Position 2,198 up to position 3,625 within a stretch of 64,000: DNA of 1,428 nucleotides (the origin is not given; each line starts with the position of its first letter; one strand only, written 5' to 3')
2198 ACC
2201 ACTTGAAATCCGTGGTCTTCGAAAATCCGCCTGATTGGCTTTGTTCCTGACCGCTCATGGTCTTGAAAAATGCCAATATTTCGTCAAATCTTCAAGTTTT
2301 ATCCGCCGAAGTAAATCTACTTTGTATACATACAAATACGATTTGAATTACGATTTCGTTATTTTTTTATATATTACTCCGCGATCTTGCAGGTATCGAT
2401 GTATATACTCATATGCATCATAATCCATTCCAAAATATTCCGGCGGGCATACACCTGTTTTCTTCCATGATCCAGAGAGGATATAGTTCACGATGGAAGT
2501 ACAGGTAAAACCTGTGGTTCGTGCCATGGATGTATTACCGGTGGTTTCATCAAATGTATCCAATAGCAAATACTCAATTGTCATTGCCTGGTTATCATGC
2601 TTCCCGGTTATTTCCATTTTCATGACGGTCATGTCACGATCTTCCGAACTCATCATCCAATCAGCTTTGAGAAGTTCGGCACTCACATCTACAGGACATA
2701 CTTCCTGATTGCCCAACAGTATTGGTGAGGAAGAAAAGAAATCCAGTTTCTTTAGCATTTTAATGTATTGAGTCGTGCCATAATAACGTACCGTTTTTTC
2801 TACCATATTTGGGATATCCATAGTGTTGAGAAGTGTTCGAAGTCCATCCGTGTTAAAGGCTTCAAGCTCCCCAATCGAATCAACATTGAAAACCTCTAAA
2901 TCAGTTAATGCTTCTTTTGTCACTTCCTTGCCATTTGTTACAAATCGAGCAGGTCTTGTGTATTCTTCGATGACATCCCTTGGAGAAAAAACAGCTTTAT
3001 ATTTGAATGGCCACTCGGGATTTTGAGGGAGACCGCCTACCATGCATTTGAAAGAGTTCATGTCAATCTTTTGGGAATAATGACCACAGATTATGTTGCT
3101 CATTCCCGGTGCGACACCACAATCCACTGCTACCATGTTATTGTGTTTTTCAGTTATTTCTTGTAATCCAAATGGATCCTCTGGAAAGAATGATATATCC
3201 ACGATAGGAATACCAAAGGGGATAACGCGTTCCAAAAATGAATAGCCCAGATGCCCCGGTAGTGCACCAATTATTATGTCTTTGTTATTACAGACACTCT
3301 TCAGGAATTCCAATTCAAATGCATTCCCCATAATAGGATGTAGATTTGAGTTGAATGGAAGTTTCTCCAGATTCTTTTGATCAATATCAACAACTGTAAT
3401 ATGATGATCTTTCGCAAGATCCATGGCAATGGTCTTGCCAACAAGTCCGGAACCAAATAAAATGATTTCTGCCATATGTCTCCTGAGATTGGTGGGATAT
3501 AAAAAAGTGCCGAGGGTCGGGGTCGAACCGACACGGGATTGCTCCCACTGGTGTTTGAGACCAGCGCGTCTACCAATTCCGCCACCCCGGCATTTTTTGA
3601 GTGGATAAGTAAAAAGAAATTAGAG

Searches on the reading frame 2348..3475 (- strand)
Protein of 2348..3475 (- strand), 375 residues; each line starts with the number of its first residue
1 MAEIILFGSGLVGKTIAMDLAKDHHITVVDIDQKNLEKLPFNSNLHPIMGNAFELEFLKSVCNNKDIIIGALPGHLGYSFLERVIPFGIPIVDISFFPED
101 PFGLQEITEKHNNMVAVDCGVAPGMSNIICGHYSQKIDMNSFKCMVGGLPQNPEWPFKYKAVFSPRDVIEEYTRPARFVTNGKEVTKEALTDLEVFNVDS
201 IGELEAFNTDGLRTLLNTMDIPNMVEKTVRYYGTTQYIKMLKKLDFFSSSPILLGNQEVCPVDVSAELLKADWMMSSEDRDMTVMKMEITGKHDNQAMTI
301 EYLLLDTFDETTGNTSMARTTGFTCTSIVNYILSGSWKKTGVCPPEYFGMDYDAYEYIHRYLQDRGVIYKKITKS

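Call 48: find_encoding_contigs(protein=window:2348-3475:-, flank=10000, max_places=3)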
Protein window:2348-3475:- (375 aa): 7 contigs read that carry it; 3 places shown.
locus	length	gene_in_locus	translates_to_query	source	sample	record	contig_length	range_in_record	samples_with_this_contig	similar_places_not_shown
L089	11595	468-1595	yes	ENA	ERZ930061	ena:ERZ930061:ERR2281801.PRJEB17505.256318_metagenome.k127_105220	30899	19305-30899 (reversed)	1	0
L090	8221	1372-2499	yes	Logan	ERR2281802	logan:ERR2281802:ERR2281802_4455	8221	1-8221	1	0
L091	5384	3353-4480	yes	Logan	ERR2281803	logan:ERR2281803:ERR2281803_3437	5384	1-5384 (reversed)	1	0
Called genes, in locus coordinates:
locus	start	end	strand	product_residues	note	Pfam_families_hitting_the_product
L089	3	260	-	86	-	?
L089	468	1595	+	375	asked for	PF02254:TrkA_N (faint), PF03435:Sacchrp_dh_NADP, PF16653:Sacchrp_dh_C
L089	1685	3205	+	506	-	PF00939:Na_sulph_symp, PF03600:CitMHS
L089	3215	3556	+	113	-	-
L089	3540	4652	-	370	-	PF01168:Ala_racemase_N, PF00842:Ala_racemase_C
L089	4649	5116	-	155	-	-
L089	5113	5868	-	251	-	-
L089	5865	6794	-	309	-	PF00005:ABC_tran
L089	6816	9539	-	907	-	PF02739:5_3_exonuc_N, PF01367:5_3_exonuc, PF01612:DNA_pol_A_exo1, PF22619:DNA_polI_exo1, PF00476:DNA_pol_A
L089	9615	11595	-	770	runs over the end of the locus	PF13620:CarboxypepD_reg (weak), PF13715:CarbopepD_reg_2, PF07715:Plug, PF00593:TonB_dep_Rec_b-barrel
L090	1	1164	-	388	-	?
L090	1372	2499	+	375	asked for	PF02254:TrkA_N (faint), PF03435:Sacchrp_dh_NADP, PF16653:Sacchrp_dh_C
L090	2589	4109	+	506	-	PF00939:Na_sulph_symp, PF03600:CitMHS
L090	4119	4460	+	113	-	-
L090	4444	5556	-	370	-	PF01168:Ala_racemase_N, PF00842:Ala_racemase_C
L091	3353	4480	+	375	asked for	PF02254:TrkA_N (faint), PF03435:Sacchrp_dh_NADP, PF16653:Sacchrp_dh_C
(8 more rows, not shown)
